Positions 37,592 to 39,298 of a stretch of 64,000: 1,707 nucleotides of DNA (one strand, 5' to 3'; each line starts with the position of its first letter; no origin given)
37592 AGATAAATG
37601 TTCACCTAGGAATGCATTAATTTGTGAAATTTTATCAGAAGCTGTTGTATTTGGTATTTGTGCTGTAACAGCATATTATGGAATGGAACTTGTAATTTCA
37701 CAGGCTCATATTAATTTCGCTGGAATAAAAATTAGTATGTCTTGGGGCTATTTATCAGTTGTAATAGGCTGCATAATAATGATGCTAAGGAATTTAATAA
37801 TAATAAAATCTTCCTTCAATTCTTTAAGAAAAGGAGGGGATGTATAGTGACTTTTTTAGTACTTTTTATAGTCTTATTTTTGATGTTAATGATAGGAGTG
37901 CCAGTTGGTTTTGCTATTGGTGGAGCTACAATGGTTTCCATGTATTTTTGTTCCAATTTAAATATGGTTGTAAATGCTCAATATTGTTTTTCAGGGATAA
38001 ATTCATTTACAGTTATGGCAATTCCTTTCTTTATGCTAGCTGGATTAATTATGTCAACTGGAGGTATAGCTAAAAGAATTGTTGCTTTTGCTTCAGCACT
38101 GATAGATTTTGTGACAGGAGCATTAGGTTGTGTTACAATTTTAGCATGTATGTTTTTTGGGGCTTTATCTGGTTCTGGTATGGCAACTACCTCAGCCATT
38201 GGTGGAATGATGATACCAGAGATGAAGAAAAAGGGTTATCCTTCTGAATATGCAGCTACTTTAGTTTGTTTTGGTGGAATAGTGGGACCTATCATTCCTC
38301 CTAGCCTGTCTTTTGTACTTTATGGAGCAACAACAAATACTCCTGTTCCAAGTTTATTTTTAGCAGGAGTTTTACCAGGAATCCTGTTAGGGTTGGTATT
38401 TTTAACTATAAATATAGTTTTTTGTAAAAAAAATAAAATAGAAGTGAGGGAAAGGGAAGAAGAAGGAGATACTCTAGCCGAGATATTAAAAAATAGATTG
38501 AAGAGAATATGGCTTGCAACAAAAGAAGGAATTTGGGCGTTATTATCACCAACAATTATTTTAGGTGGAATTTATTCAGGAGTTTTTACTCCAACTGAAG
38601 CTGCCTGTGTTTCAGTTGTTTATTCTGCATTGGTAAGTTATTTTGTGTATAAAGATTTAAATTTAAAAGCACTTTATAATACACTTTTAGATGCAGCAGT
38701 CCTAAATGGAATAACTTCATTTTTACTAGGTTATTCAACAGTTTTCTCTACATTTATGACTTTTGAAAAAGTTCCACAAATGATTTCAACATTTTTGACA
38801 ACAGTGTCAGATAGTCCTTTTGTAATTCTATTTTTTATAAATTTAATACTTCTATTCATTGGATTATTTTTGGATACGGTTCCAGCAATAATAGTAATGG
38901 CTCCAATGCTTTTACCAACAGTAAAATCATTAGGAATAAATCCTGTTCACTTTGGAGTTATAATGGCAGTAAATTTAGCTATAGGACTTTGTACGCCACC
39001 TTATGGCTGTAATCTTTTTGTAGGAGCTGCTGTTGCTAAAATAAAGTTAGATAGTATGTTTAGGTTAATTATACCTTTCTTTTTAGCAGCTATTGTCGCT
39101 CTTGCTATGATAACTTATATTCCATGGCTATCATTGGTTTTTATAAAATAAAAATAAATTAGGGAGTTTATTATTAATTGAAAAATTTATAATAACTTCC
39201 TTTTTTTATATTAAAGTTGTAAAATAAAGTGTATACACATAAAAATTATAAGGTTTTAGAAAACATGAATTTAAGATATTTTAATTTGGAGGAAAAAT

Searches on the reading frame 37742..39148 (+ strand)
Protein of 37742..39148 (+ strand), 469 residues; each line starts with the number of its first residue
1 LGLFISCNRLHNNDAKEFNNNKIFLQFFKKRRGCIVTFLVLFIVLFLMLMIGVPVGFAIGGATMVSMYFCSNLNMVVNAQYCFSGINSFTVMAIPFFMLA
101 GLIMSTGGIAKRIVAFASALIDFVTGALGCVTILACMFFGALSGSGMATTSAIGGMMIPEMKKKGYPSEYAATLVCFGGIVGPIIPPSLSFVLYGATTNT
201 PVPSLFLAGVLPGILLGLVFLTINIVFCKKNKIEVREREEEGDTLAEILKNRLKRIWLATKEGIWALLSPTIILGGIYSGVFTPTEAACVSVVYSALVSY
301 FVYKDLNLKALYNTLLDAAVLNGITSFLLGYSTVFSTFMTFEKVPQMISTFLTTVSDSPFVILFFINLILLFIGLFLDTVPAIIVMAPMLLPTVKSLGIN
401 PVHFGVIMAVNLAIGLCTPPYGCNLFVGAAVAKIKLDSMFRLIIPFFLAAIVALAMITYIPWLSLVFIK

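Call 34: search_protein_families(library=pfam, proteins=[window:37742-39148:+], max_evalue=0.001)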
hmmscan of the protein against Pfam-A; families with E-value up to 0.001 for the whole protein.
window:37742-39148:+ (469 aa): 1 family
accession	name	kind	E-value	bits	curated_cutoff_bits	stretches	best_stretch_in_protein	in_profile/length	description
PF06808.19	DctM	-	1.1e-107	360.9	23.8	1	42-463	1-413/413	Tripartite ATP-independent periplasmic transporter, DctM component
